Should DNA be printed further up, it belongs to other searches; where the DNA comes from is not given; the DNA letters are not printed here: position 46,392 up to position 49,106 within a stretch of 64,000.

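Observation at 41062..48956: Mrp-type antiporter module with Mbh-like gene order, three antiporter-like subunits and no hydrogenase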

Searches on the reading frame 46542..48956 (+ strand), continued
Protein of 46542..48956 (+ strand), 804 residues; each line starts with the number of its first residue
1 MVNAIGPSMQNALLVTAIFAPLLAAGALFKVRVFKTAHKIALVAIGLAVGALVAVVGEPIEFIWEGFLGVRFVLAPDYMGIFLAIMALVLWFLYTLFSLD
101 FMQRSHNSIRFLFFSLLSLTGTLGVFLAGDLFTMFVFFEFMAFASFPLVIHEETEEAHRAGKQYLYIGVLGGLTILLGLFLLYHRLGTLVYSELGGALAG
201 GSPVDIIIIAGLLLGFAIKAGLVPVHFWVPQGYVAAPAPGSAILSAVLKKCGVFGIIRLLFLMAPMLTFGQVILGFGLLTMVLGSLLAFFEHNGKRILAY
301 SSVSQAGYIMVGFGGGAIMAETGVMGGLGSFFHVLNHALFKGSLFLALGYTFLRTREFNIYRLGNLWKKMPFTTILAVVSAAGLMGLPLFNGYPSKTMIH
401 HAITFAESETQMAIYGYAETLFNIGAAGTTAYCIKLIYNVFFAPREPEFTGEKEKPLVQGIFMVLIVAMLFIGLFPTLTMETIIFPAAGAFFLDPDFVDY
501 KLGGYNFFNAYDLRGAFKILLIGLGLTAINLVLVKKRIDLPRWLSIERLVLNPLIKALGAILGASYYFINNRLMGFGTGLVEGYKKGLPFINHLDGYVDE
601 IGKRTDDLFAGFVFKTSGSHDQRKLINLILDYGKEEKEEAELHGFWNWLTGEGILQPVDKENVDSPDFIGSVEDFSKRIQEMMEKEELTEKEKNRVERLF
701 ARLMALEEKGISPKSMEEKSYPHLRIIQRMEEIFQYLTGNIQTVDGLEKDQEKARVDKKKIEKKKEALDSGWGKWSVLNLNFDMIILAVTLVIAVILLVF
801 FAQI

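Call 49: fold_search(model_id=the predicted structure, library=pdb)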
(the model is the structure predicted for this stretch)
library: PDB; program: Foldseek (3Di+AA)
matches with E <= 10: 712; with E <= 0.001: 195
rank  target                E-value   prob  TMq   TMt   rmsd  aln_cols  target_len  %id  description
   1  9a6h_A                1.4e-23  1.00  0.61  0.61  20.8       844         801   21  Integrative model of MRPA-MRPD by crosslinking MS and deep learning (released 2024-09-18)
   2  7qru_A                7.9e-22  1.00  0.63  0.63  20.8       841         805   22  Structure of Bacillus pseudofirmus Mrp antiporter complex, monomer (released 2022-11-09)
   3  6z16_A                8.9e-22  1.00  0.62  0.63  19.6       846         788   20  Structure of the Mrp antiporter complex (released 2020-08-12)
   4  6cfw_H                1.7e-20  1.00  0.54  0.84   3.9       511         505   29  cryoEM structure of a respiratory membrane-bound hydrogenase (released 2018-05-23)
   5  9a6h_B                3.8e-20  1.00  0.54  0.87   4.3       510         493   24  Integrative model of MRPA-MRPD by crosslinking MS and deep learning (released 2024-09-18)
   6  6z16_D                3.4e-19  1.00  0.54  0.86   4.2       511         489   23  Structure of the Mrp antiporter complex (released 2020-08-12)
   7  7z0s_C                3.8e-19  1.00  0.53  0.70  10.7       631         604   21  Structure of the Escherichia coli formate hydrogenlyase complex (anaerobic preparation, without formate dehydrogenase  (released 2022-09-28)
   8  7p64_L                6.8e-19  1.00  0.56  0.73   7.7       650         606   20  Complex I from E. coli, DDM/LMNG-purified, under Turnover at pH 6, Open state (released 2022-09-21)
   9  7qru_D                7.4e-19  1.00  0.52  0.83   5.0       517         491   24  Structure of Bacillus pseudofirmus Mrp antiporter complex, monomer (released 2022-11-09)
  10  7z7s_L                1.2e-18  1.00  0.56  0.73   7.5       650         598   20  Complex I from E. coli, LMNG-purified, under Turnover at pH 6, Closed state (released 2022-09-21)
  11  9q8i_L                1.7e-18  1.00  0.58  0.74   7.5       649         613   21  Cryo-EM structure of E. coli complex I variant V96P/N142M (NuoE) (released 2025-11-05)
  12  8e73_5M               2.1e-18  1.00  0.59  0.71  13.1       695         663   18  Vigna radiata supercomplex I+III2 (full bridge) (released 2023-01-11)
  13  7z84_L                2.1e-18  1.00  0.54  0.70   8.1       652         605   20  Complex I from E. coli, DDM/LMNG-purified, under Turnover at pH 8, Open-ready state (released 2022-09-21)
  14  8qc1_L                2.5e-18  1.00  0.59  0.75   4.7       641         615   21  Respiratory complex I from Paracoccus denitrificans in MSP2N2 nanodiscs (ND4 & ND5 focus refinement) (released 2024-09-11)
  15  3rko_B                2.5e-18  1.00  0.56  0.72   7.8       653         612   21  Crystal structure of the membrane domain of respiratory complex I from E. coli at 3.0 angstrom resolution (released 2011-08-03)
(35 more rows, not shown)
